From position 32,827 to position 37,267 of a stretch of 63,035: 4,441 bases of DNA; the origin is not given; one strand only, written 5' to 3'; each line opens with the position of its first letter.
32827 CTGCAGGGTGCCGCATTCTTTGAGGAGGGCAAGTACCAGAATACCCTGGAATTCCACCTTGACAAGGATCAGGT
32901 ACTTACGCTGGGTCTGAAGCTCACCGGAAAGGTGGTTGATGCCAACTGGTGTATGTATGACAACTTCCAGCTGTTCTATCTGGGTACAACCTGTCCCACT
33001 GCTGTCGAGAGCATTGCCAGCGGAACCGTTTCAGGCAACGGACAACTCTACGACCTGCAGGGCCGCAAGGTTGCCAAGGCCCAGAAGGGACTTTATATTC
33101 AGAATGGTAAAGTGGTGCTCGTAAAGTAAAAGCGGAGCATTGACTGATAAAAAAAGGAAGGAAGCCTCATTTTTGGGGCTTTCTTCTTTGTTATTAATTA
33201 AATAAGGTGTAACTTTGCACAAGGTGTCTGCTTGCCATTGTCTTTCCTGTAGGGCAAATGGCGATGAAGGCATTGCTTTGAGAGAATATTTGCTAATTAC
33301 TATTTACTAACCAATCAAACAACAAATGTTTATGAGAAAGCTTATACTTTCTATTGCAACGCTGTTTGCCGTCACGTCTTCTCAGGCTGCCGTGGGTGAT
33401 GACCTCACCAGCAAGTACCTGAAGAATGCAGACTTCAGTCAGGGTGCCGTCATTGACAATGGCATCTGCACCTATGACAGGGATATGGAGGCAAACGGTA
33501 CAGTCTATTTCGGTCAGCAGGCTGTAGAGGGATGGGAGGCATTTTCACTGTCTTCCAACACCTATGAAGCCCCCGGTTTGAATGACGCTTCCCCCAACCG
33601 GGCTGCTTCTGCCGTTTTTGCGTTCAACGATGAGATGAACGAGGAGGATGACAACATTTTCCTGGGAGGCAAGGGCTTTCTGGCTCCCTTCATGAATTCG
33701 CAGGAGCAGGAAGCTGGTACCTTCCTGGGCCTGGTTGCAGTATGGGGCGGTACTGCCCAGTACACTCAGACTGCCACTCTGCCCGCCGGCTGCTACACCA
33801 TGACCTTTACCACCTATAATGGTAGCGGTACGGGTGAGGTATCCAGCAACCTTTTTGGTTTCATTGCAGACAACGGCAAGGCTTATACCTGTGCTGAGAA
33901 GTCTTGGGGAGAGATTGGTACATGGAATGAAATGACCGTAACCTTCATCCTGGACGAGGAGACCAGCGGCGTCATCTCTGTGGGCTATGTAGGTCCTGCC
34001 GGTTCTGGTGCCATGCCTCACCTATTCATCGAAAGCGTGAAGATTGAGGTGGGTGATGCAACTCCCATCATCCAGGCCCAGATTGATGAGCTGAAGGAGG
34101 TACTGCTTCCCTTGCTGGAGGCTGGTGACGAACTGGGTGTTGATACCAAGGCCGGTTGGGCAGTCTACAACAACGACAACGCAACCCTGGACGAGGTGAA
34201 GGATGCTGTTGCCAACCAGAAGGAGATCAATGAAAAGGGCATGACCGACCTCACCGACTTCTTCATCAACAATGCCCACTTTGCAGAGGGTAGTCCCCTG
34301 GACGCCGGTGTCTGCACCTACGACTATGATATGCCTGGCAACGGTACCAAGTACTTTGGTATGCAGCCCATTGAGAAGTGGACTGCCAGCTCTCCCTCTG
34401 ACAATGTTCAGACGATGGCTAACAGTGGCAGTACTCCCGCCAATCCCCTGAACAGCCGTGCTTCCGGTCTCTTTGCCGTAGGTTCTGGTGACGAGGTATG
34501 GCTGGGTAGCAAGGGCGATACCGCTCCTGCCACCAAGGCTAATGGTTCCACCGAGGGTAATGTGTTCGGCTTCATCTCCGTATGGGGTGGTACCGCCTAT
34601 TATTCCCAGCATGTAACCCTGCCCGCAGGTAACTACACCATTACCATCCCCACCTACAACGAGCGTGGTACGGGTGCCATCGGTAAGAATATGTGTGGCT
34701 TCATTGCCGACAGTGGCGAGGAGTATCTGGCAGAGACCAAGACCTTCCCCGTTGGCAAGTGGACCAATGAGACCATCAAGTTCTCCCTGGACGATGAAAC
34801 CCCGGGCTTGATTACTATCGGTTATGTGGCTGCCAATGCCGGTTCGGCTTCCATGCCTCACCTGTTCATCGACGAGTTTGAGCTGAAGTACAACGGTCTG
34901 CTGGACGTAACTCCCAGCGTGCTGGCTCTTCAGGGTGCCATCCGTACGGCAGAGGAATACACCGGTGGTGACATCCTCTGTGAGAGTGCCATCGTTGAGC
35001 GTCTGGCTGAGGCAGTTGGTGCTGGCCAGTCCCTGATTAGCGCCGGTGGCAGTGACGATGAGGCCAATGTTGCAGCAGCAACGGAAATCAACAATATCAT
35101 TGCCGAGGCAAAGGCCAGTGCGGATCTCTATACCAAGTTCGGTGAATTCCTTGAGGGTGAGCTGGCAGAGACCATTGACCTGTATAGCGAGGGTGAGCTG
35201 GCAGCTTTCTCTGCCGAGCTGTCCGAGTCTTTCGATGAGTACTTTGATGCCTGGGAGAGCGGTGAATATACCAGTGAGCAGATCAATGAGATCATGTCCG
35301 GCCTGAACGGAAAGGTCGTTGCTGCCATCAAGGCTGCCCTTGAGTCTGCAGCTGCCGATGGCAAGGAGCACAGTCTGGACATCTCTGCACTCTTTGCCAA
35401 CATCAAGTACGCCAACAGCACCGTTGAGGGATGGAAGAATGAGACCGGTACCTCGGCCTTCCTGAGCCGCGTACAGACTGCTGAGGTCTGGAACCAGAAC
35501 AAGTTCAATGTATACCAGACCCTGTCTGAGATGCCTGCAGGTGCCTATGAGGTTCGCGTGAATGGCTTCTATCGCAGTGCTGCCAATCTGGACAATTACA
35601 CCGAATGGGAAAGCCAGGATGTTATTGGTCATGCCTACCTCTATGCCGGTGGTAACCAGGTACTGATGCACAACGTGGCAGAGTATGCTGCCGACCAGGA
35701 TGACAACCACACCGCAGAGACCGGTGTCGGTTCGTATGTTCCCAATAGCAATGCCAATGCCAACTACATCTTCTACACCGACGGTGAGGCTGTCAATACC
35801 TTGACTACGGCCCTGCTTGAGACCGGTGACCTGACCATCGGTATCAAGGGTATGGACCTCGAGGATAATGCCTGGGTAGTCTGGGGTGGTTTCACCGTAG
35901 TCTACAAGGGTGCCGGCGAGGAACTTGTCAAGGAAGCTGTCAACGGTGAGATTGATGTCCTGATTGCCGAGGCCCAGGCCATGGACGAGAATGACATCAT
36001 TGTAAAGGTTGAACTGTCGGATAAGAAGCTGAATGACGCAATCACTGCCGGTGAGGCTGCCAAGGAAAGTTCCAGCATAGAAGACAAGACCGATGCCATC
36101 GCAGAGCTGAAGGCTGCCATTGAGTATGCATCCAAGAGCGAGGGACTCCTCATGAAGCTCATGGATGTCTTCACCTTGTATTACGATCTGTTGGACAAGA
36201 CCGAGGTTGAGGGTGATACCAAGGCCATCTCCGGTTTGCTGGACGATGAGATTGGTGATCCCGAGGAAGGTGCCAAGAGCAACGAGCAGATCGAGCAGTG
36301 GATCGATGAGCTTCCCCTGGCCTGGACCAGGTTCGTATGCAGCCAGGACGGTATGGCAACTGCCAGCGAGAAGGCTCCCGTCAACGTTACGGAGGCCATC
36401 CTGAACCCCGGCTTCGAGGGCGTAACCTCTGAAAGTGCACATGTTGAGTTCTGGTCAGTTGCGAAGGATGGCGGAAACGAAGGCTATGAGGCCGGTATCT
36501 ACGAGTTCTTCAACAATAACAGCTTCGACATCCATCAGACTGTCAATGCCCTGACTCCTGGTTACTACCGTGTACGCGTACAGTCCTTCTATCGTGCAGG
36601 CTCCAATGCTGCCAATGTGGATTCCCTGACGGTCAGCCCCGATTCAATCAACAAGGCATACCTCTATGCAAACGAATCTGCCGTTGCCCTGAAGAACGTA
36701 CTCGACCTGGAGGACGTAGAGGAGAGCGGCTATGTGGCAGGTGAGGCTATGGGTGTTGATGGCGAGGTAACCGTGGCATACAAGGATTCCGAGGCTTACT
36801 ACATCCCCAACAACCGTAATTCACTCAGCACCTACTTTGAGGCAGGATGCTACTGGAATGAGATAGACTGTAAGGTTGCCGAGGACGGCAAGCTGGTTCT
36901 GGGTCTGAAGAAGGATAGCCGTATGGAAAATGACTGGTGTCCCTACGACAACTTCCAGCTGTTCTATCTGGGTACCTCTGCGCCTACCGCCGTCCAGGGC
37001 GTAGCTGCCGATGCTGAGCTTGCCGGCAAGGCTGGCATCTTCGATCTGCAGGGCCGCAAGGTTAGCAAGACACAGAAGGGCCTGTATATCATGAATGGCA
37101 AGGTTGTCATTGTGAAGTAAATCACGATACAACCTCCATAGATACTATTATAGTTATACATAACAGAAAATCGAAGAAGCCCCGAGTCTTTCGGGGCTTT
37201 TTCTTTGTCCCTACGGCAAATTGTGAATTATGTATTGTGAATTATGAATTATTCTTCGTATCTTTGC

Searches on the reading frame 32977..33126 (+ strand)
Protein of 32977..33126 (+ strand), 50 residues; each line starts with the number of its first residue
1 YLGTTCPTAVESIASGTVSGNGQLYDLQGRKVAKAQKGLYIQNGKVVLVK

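Call 79: search_solved_structures(query=A5, max_evalue=10, show_alignments=3)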
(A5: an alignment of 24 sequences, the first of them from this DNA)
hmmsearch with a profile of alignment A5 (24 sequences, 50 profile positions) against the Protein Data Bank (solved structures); distinct sequences matched with E-value up to 10: 12.
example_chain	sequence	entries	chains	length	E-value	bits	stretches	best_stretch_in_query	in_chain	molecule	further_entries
4kca_A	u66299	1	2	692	8e-10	41.5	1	7-48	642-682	Endo-1,5-alpha-L-arabinanase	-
7jvi_A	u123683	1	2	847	4.8e-05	26.2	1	18-47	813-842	Beta-helix domain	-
5hfs_A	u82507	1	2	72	0.0013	21.6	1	10-41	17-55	Gingipain R2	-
7pq4_A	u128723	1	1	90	0.0023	20.8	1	10-41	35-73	Arginine-specific cysteine proteinase (Arg-gingipain)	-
5ag9_A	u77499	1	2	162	0.024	17.6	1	10-40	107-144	Gingipain R2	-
5ag8_A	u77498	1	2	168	0.026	17.5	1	10-40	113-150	GINGIPAIN R2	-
8bbl_A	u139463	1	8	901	0.062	16.3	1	5-42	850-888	Beta-N-acetylhexosaminidase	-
2b71_A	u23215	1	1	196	0.38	13.7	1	5-28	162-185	cyclophilin-like protein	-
3w67_A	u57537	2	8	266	0.62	13.1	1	9-35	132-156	Alpha-tocopherol transfer protein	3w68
4db5_A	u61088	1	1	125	0.82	12.7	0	34-45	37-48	Tumor necrosis factor ligand superfamily member 18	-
3gbt_A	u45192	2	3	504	1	12.4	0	18-38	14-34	Gluconate kinase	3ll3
5y1a_A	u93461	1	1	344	5.7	10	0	21-42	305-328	35 kDa hemin binding protein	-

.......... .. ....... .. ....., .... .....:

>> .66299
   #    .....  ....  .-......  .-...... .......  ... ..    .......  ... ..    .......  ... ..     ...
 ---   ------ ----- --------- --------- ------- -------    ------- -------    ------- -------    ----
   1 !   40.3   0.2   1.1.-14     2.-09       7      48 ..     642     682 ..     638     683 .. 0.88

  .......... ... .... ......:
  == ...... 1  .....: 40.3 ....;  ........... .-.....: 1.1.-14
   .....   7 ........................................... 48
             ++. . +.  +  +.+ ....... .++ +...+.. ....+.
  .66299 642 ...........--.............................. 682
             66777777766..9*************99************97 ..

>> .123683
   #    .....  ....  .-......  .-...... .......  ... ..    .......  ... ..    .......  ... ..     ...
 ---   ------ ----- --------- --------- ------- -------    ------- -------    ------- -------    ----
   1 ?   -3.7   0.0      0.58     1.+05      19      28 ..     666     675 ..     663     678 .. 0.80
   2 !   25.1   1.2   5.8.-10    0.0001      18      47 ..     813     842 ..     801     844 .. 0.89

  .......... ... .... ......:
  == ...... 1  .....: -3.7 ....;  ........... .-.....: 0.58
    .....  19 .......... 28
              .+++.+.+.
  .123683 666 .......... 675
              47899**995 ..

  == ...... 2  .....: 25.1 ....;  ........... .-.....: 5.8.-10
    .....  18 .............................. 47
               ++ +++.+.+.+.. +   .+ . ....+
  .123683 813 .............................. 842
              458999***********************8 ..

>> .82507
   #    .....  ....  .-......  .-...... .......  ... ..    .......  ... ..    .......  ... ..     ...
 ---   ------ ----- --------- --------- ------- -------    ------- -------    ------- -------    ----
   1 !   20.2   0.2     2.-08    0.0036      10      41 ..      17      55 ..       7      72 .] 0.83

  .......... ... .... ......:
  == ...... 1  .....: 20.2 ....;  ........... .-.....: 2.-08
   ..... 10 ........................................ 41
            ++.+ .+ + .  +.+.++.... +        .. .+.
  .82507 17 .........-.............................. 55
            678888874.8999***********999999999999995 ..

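Call 106: find_homologous_proteins(query=A5, max_evalue=0.01)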
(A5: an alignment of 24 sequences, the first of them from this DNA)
Query A5 (24 sequences) (50 aa, profile of the alignment): 609 proteins with E <= 0.01 among 718 candidates; the best 120 are listed.
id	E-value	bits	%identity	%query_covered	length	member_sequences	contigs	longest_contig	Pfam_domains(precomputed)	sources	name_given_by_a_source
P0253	6.7e-18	82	64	88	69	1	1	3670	-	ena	-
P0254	1.8e-15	74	50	96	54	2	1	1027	-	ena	-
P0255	4.3e-15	73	63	60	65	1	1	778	-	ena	-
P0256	4.7e-15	73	56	68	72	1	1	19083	-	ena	-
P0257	4.8e-15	73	48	92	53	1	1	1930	-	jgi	jgi:hypothetical protein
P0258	8.7e-15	72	44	84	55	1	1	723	-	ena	-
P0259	1.4e-14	71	54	88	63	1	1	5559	-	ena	-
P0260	1.5e-14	71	54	90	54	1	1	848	-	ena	-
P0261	2.5e-14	70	58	86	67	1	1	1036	-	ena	-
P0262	5.0e-14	69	49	86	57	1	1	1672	-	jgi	-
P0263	5.5e-14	69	52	88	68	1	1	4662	-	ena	-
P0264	6.1e-14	69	68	68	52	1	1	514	-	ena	-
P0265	6.7e-14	69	40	100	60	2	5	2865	-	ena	-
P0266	9.2e-14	69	67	54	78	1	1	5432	-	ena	-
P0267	1.1e-13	68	53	86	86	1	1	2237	-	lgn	-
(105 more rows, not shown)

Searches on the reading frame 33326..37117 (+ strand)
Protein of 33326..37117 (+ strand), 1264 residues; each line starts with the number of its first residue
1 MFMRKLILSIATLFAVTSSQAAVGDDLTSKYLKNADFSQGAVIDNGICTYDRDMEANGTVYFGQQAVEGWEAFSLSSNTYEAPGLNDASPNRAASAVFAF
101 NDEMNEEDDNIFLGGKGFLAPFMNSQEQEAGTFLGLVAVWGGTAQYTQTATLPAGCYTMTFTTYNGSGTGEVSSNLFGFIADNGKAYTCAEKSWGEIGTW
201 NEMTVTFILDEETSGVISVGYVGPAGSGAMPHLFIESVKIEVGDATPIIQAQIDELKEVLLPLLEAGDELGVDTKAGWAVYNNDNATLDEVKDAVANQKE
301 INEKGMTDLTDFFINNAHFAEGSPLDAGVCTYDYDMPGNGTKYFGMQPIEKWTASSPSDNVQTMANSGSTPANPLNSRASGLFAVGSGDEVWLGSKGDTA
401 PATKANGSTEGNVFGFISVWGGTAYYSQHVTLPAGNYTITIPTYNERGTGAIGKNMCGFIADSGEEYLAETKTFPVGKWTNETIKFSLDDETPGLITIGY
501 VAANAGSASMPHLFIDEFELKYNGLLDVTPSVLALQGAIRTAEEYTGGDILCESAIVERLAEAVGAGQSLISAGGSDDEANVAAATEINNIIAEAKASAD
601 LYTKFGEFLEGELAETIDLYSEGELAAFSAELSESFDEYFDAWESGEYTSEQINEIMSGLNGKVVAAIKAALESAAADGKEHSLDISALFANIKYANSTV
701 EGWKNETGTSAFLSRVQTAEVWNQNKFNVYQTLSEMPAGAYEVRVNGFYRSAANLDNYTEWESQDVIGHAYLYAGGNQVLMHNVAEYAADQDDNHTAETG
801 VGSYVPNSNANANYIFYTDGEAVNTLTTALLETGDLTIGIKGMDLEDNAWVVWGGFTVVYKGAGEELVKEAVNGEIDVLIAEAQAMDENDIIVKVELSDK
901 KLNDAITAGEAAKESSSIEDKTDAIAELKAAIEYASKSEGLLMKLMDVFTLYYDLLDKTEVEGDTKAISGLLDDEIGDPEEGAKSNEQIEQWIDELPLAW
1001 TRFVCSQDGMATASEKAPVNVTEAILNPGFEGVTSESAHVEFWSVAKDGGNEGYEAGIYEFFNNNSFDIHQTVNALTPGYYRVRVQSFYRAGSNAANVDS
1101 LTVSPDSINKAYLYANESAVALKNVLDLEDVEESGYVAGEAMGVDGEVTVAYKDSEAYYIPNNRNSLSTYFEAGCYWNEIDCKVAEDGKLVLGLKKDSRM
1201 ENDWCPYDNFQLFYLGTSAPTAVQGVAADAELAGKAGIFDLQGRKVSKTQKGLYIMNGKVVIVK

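Call 7: search_protein_families(library=pfam, proteins=[window:33326-37117:+], max_evalue=1)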
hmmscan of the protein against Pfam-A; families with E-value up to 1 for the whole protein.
window:33326-37117:+ (1264 aa): 7 families
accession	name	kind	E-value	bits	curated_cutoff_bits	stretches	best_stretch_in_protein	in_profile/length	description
PF16405.10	DUF5013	-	8.5e-09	36.2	28.5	2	411-473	46-109/149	Domain of unknown function (DUF5013)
PF16967.11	TcfC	-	0.06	13.4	29.4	0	431-447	40-56/68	E-set like domain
PF16871.11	DUF5077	-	0.071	13.7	24.6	1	1072-1106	86-120/122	Domain of unknown function (DUF5077)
PF07495.19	Y_Y_Y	-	0.077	13.3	26.6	0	1063-1102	26-61/65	Y_Y_Y domain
PF22058.2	X25_BaPul_like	-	0.12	12.9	27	0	725-745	30-50/87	Pullulanase X25 domain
PF24044.1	DUF7353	-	0.21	11.8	27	1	1056-1076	30-50/60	Domain of unknown function (DUF7353)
PF14660.12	DUF4458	-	0.33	11.5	22.4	0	422-448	66-93/114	Domain of unknown function (DUF4458)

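Call 8: search_protein_families(library=ncbifam, proteins=[window:33326-37117:+], max_evalue=1)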
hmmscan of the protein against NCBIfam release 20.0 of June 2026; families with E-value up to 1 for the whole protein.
window:33326-37117:+ (1264 aa): 0 families

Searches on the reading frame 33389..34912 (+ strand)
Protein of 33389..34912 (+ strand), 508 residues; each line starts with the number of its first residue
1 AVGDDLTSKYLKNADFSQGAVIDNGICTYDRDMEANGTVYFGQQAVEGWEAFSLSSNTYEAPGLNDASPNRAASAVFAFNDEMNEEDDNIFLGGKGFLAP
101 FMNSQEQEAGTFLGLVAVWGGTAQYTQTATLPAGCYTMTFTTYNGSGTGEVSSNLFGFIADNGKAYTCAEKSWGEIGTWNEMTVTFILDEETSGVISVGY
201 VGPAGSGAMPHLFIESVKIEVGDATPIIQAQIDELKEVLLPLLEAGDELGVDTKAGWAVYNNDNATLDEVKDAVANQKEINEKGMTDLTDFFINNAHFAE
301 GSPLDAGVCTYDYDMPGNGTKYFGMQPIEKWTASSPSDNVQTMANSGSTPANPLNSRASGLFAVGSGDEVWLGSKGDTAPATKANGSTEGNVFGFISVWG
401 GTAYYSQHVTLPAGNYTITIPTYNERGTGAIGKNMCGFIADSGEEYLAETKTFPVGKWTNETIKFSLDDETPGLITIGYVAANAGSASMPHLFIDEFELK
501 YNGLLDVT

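Call 89: search_solved_structures(query=window:33389-34912:+, max_evalue=10)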
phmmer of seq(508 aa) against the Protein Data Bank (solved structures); distinct sequences matched with E-value up to 10: 1.
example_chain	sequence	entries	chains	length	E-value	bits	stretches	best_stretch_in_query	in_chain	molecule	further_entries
2auv_A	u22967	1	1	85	0.87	11.5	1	205-247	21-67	potential NAD-reducing hydrogenase subunit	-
